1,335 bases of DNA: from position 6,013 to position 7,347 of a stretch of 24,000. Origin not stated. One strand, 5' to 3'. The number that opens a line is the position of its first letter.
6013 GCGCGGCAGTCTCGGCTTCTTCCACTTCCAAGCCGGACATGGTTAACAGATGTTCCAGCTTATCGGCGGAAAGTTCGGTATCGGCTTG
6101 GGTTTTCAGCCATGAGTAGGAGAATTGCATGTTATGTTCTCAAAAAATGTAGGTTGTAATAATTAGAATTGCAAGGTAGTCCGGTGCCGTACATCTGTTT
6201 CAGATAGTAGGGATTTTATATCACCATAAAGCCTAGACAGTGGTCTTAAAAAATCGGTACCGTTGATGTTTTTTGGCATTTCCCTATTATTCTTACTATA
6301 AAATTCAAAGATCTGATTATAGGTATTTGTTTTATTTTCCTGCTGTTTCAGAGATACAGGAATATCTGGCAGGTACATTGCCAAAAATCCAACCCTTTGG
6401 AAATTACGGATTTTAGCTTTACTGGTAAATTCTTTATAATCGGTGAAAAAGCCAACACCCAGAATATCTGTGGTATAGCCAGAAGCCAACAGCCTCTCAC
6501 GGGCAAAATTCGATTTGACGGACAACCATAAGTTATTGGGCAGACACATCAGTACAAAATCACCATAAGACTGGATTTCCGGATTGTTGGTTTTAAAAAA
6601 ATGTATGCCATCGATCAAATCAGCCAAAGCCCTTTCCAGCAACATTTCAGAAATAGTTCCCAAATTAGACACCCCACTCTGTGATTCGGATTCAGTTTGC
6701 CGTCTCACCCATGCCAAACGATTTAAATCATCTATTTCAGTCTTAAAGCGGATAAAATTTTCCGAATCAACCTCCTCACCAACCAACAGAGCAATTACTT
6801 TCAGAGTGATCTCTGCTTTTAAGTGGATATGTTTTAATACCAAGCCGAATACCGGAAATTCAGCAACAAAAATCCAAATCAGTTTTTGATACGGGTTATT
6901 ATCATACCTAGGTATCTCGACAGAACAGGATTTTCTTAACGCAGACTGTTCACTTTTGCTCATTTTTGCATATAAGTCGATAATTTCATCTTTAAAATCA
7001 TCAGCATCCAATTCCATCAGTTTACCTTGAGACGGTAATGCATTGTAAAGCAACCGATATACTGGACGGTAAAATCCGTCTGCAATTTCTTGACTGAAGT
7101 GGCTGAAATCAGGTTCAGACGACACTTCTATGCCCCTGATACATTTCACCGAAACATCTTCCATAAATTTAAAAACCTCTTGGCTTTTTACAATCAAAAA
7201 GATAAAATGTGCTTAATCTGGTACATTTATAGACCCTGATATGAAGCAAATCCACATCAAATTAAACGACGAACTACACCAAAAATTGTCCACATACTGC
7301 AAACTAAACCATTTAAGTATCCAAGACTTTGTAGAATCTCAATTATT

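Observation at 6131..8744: AT-rich restriction-modification-Vsr cassette inserted precisely between pheS and pheT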

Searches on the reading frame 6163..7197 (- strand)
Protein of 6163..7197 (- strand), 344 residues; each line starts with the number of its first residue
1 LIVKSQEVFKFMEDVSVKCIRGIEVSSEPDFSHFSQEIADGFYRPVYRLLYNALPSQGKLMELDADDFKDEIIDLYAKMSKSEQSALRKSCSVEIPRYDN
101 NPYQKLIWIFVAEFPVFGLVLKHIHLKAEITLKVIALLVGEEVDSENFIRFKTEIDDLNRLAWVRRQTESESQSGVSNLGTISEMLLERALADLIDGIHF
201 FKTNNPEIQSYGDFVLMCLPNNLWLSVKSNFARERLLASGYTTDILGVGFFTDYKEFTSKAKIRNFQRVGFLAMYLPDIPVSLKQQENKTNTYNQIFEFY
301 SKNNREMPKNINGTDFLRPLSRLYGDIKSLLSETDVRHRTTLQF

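Call 3: search_protein_families(library=pfam, proteins=[window:6163-7197:-], max_evalue=0.1)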
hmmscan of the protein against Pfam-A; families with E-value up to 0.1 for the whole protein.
window:6163-7197:- (344 aa): 1 family
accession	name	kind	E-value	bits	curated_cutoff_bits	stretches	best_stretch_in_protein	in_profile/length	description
PF13396.11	PLDc_N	-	0.083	13.3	23.3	0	96-121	11-36/42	Phospholipase_D-nuclease N-terminal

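Call 4: search_protein_families(library=ncbifam, proteins=[window:6163-7197:-], max_evalue=0.1)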
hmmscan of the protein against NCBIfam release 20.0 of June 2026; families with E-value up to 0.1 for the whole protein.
window:6163-7197:- (344 aa): 1 family
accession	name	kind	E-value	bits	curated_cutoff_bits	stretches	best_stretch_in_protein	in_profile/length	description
NF053609.1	Sul12a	equivalog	0.099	12.9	150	0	258-312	35-89/103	Sul12a family chromatin-organizing protein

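Call 6: find_homologous_proteins(query=window:6163-7197:-)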
Query window:6163-7197:- (344 aa): 334 proteins with E <= 0.001 among 3920 candidates; the best 120 are listed.
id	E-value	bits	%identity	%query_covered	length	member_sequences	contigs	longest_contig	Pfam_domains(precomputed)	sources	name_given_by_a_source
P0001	3.3e-218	742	99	97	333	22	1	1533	-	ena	-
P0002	3.6e-174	597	81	95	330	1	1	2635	-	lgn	-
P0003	1.1e-143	497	100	66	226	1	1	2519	-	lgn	-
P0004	1.1e-140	487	67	95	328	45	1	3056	-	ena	-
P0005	1.6e-140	487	68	92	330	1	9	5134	-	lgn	-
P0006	6.7e-111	389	61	88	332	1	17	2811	-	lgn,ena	-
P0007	2.9e-106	374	54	95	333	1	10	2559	-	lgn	-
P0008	4.3e-101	357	50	95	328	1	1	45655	-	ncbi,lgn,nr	ncbi:MAG: hypothetical protein CR974_00275 [Gammaproteobacteria bacterium]|nr:MAG: hypothetical prot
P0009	4.0e-100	354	56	88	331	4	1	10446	-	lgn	-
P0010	5.1e-98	347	55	90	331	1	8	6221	-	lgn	-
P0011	2.2e-97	345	52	94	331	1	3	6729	-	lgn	-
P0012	7.7e-97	343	52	94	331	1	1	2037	-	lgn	-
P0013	2.8e-96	341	54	88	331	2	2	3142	-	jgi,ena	jgi:hypothetical protein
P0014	3.5e-96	341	52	90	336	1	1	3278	-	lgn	-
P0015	4.0e-96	341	54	88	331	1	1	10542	-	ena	-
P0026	1.3e-93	332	49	92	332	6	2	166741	-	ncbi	ncbi:hypothetical protein ACOL3G_11155 [Aliarcobacter butzleri]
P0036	1.1e-91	326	50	90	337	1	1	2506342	-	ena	-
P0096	8.7e-86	307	47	92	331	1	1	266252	-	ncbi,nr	ncbi:MAG: hypothetical protein GY909_17845 [Oligoflexia bacterium]|nr:hypothetical protein [Oligofle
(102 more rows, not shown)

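Call 15: find_encoding_contigs(protein=P0008, flank=5000, max_places=2)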
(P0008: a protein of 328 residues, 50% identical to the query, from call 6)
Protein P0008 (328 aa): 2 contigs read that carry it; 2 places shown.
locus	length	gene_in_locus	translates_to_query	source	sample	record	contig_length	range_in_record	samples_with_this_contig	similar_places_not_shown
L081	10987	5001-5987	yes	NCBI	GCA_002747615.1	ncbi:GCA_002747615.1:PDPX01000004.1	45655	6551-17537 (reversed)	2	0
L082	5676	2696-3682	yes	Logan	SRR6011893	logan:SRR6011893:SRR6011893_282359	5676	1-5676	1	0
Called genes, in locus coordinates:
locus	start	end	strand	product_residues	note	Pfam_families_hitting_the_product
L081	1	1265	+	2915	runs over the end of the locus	PF13018:ESPR, PF05662:YadA_stalk, PF22414:Hia_Tpr_ring_dom (faint), PF05662:YadA_stalk, PF03895:YadA_anchor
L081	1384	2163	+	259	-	PF04355:BamE, PF00691:OmpA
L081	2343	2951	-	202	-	PF05257:CHAP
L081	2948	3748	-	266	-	PF01503:PRA-PH (faint), PF03819:MazG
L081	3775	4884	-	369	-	PF22513:FitA-like_RHH (faint), PF00145:DNA_methylase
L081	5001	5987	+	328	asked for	-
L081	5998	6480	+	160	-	-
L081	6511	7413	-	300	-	PF00383:dCMP_cyt_deam_1, PF08211:dCMP_cyt_deam_2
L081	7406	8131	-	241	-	-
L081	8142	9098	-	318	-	PF01699:Na_Ca_ex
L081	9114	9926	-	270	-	PF02673:BacA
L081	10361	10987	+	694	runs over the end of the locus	PF02727:Cu_amine_oxidN2, PF02728:Cu_amine_oxidN3, PF01179:Cu_amine_oxid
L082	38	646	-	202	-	PF05257:CHAP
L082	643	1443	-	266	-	PF01503:PRA-PH (faint), PF03819:MazG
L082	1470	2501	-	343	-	PF00145:DNA_methylase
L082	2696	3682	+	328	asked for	-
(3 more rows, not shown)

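Call 16: find_encoding_contigs(protein=P0026, flank=5000, max_places=2)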
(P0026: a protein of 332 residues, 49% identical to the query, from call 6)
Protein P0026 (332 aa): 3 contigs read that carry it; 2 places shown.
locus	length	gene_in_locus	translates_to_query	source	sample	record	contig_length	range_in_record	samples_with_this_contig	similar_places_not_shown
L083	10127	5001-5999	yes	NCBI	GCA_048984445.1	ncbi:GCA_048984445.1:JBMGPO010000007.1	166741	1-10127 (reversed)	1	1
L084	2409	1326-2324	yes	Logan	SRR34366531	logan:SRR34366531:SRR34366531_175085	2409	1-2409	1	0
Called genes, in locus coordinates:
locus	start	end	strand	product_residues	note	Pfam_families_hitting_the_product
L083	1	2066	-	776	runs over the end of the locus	PF07660:STN, PF07715:Plug, PF00593:TonB_dep_Rec_b-barrel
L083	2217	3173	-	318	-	PF16220:DUF4880 (weak), PF04773:FecR, PF16344:FecR_C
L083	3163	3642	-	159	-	PF02796:HTH_7 (faint), PF04542:Sigma70_r2, PF07638:Sigma70_ECF (weak), PF08281:Sigma70_r4_2, PF04545:Sigma70_r4, PF22233:PhyR_sigma-like (weak), PF00196:GerE, PF04967:HTH_10 (weak)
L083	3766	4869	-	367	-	PF00145:DNA_methylase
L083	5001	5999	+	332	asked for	-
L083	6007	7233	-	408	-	PF03486:HI0933_like, PF07992:Pyr_redox_2 (faint), PF22780:HI0933_like_1st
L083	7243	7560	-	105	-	PF07883:Cupin_2 (weak)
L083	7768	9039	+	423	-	PF01053:Cys_Met_Meta_PP, PF00155:Aminotran_1_2, PF00266:Aminotran_5 (weak)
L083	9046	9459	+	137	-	PF02082:Rrf2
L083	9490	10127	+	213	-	PF00291:PALP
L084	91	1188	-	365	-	PF00145:DNA_methylase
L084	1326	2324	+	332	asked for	-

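Call 17: find_encoding_contigs(protein=P0096, flank=5000, max_places=2)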
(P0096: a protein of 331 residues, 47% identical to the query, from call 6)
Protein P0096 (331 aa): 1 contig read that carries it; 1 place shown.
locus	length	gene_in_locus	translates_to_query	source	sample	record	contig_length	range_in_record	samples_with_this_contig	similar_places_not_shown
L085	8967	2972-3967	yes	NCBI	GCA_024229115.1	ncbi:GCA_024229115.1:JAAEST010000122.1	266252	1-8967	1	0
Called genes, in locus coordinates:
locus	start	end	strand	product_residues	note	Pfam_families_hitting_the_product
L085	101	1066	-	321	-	-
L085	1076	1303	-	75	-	-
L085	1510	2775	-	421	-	PF00145:DNA_methylase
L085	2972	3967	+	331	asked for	-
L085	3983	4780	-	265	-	-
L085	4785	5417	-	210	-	-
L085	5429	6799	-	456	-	PF13091:PLDc_2, PF00614:PLDc (weak)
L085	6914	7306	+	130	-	PF01618:MotA_ExbB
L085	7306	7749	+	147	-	-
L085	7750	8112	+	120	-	-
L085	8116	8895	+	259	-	-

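Call 20: search_solved_structures(query=A1, max_evalue=10, show_alignments=3)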
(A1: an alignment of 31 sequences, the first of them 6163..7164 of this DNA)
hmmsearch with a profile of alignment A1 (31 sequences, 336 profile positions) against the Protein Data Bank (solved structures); distinct sequences matched with E-value up to 10: 1.
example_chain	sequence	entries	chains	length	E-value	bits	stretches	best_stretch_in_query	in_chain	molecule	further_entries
8fjg_A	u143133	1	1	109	5.3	9.4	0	18-71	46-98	H12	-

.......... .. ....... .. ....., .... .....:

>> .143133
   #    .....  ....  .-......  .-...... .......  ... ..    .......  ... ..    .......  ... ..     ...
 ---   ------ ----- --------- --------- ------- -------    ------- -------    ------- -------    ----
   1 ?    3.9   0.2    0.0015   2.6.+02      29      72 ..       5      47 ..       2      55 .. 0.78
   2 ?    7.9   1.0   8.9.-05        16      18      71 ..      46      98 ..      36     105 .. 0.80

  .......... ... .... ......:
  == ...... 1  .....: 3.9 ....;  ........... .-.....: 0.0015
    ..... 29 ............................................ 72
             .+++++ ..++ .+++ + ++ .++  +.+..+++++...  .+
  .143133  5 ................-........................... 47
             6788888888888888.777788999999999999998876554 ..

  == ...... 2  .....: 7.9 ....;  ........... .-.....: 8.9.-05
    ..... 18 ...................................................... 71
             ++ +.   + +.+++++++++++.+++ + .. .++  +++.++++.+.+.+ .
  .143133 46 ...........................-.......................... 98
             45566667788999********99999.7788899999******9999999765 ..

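Call 24: predict_structure(alignment_id=A1)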
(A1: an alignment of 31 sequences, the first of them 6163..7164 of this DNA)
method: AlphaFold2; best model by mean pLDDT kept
length: 333 residues; sequences in the alignment: 31
mean_pLDDT: 86.6   pTM: 0.81
mean pLDDT of the five models: 86.6, 86.4, 85.7, 78.2, 75.6
residues with pLDDT >= 90: 171; 70-90: 125; 50-70: 35; < 50: 2
segments of 3 or more residues with pLDDT < 50: none
pLDDT, mean of each block of 10 residues (from residue 1): 76 94 96 98 94 97 97 94 84 96 97 95 95 87 89 91 83 86 83 67 55 68 66 76 87 86 88 86 95 94 92 89 81 75
secondary structure, 60 per line:
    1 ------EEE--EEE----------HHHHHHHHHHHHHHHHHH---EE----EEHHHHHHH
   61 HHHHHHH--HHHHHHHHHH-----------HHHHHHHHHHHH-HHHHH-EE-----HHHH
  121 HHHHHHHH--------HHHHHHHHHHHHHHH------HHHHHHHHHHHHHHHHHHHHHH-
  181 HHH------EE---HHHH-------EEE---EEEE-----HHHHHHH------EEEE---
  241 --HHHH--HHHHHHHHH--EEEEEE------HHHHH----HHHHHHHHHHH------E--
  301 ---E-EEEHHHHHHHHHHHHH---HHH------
elements in order: E7-9 E12-14 H25-42 H54-67 H70-79 H91-102 H104-108 H117-128 H137-151 H158-179 H195-198 E206-208 E212-215 H221-227 E234-237 H243-246 H249-257 E260-265 H272-276 H281-291 E306-308 H309-321

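Call 28: fold_search(model_id=the predicted structure, library=pdb)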
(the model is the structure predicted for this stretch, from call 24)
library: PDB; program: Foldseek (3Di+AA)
matches with E <= 10: 413; with E <= 0.001: 0
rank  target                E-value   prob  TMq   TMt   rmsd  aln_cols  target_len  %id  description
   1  1vpx_S                2.0e-01  0.10  0.15  0.20  16.5       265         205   10  Crystal structure of Transaldolase (EC 2.2.1.2) (TM0295) from Thermotoga maritima at 2.40 A resolution (released 2004-12-07)
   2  2ze3                  2.5e-01  0.20  0.14  0.17  13.2       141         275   12  Crystal Structure of DFA0005 Complexed with alpha-Ketoglutarate: A Novel Member of the ICL/PEPM Superfamily from Alkali- (released 2008-08-12)
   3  1vpx_E                3.0e-01  0.10  0.16  0.21  14.9       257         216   12  Crystal structure of Transaldolase (EC 2.2.1.2) (TM0295) from Thermotoga maritima at 2.40 A resolution (released 2004-12-07)
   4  1vpx_G                3.1e-01  0.10  0.16  0.22  15.4       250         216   12  Crystal structure of Transaldolase (EC 2.2.1.2) (TM0295) from Thermotoga maritima at 2.40 A resolution (released 2004-12-07)
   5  3lcl_C                3.1e-01  0.09  0.16  0.17  13.1       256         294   12  The D-sialic acid aldolase mutant V251I/V265I (released 2011-01-19)
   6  1vpx_J                3.3e-01  0.08  0.16  0.20  16.3       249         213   13  Crystal structure of Transaldolase (EC 2.2.1.2) (TM0295) from Thermotoga maritima at 2.40 A resolution (released 2004-12-07)
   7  1vpx_C                3.7e-01  0.09  0.17  0.22  15.1       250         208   13  Crystal structure of Transaldolase (EC 2.2.1.2) (TM0295) from Thermotoga maritima at 2.40 A resolution (released 2004-12-07)
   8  3ewd                  3.9e-01  0.11  0.20  0.19  17.8       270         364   12  Crystal structure of adenosine deaminase mutant (delta Asp172) from Plasmodium vivax in complex with MT-coformycin (released 2009-09-22)
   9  3lch_C                4.6e-01  0.08  0.16  0.16  14.7       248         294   12  The D-sialic acid aldolase mutant V251R (released 2011-01-19)
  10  1vpx_D                4.9e-01  0.07  0.16  0.21  16.1       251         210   13  Crystal structure of Transaldolase (EC 2.2.1.2) (TM0295) from Thermotoga maritima at 2.40 A resolution (released 2004-12-07)
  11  3lcg_C                5.2e-01  0.08  0.16  0.17  13.1       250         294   11  The D-sialic acid aldolase mutant V251L (released 2011-01-19)
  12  3lcf_A                5.2e-01  0.07  0.16  0.18  13.2       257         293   13  The D-sialic acid aldolase mutant V251I (released 2011-01-19)
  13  2yr1_A                5.5e-01  0.08  0.16  0.19  13.5       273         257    8  Crystal Structure of 3-dehydroquinate dehydratase from Geobacillus kaustophilus HTA426 (released 2007-10-02)
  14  5jh8                  5.8e-01  0.13  0.14  0.14  11.3       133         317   11  Crystal structure of chitinase from Chromobacterium violaceum ATCC 12472 (released 2016-05-25)
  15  3lcf_C                6.1e-01  0.08  0.16  0.17  13.1       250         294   11  The D-sialic acid aldolase mutant V251I (released 2011-01-19)
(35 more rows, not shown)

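Call 40: find_encoding_contigs(protein=P0005, flank=4000, max_places=3)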
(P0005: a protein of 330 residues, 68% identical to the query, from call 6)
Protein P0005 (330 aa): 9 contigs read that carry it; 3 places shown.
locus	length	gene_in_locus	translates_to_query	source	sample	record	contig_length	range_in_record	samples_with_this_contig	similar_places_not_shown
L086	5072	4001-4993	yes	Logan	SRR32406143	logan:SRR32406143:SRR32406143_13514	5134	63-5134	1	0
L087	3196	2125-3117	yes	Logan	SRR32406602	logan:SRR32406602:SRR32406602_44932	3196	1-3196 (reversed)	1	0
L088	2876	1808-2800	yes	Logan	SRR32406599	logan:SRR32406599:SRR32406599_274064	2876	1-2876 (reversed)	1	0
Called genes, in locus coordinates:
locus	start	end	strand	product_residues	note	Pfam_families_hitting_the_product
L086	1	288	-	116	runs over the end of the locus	?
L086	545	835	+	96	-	PF02686:GatC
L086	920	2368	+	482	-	PF01425:Amidase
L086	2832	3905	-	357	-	PF00145:DNA_methylase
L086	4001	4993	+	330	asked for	-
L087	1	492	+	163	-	?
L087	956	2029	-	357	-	PF00145:DNA_methylase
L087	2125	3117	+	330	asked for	-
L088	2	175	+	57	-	?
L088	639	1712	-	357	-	PF00145:DNA_methylase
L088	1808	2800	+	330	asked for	-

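Call 41: find_encoding_contigs(protein=P0002, flank=4000, max_places=2)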
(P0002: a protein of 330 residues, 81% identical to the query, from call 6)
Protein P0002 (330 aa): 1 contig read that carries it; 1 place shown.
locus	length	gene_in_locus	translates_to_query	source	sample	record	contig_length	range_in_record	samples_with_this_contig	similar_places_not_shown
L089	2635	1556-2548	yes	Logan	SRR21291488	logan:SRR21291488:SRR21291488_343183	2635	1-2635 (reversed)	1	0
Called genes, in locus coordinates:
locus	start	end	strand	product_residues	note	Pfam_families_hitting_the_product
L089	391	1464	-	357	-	PF00145:DNA_methylase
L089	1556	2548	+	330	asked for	-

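Call 42: find_encoding_contigs(protein=P0036, flank=5000, max_places=1)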
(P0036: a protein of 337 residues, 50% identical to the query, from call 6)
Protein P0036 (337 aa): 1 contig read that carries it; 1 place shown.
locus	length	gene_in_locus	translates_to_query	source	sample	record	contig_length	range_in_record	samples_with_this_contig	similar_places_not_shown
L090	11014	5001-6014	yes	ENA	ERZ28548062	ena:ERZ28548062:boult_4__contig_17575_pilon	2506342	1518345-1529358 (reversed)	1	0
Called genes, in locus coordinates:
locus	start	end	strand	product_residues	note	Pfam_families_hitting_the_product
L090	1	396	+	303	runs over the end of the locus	PF00126:HTH_1, PF03466:LysR_substrate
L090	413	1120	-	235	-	PF04116:FA_hydroxylase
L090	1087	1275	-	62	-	-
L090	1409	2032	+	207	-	PF00027:cNMP_binding, PF13545:HTH_Crp_2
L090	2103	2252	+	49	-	-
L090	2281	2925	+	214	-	-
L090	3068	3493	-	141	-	PF20346:DUF6641 (weak)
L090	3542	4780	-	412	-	PF00145:DNA_methylase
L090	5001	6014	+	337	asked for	-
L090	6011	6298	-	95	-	PF20331:DUF6626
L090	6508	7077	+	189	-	-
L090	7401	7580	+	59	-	-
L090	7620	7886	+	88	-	PF01527:HTH_Tnp_1, PF13384:HTH_23 (weak)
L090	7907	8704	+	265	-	PF13276:HTH_21 (weak), PF00665:rve, PF13683:rve_3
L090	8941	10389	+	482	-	PF00919:UPF0004, PF04055:Radical_SAM, PF18693:TRAM_2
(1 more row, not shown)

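Call 43: find_encoding_contigs(protein=P0009, flank=4000, max_places=1)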
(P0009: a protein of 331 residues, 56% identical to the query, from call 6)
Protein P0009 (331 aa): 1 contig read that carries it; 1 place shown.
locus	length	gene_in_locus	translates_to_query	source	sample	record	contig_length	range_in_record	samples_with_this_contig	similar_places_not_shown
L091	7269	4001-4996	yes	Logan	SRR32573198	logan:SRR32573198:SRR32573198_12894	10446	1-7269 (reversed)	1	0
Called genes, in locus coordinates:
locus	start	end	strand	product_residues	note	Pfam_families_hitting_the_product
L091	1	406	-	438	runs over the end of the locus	PF03432:Relaxase (weak)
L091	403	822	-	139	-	PF19514:MobC_2 (weak), PF21983:NikA-like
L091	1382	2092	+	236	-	-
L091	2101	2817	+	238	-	-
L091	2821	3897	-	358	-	PF00145:DNA_methylase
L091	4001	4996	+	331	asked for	-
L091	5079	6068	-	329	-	PF03090:Replicase, PF08708:PriCT_1 (faint)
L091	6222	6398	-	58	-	-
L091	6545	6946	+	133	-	-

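Call 51: search_dna_similar(query=window:6166-7164:-, collection=plasmids, mode=protein, max_rows=15)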
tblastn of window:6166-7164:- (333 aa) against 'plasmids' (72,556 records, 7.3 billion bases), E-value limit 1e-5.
No match.

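Call 58: search_protein_families(library=pfam, proteins=[L081:5998-6480:+], max_evalue=0.1)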
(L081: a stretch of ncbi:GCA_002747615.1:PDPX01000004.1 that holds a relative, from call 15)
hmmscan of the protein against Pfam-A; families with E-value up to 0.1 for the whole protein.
L081:5998-6480:+ (160 aa): 2 families
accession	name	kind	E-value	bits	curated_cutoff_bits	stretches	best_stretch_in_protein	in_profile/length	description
PF08238.18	Sel1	-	2.3e-30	104.4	30.7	3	77-110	2-35/36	Sel1 repeat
PF23310.1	TPR_27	-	0.00012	22.1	27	0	100-151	16-64/110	Plant tetratrico peptide repeats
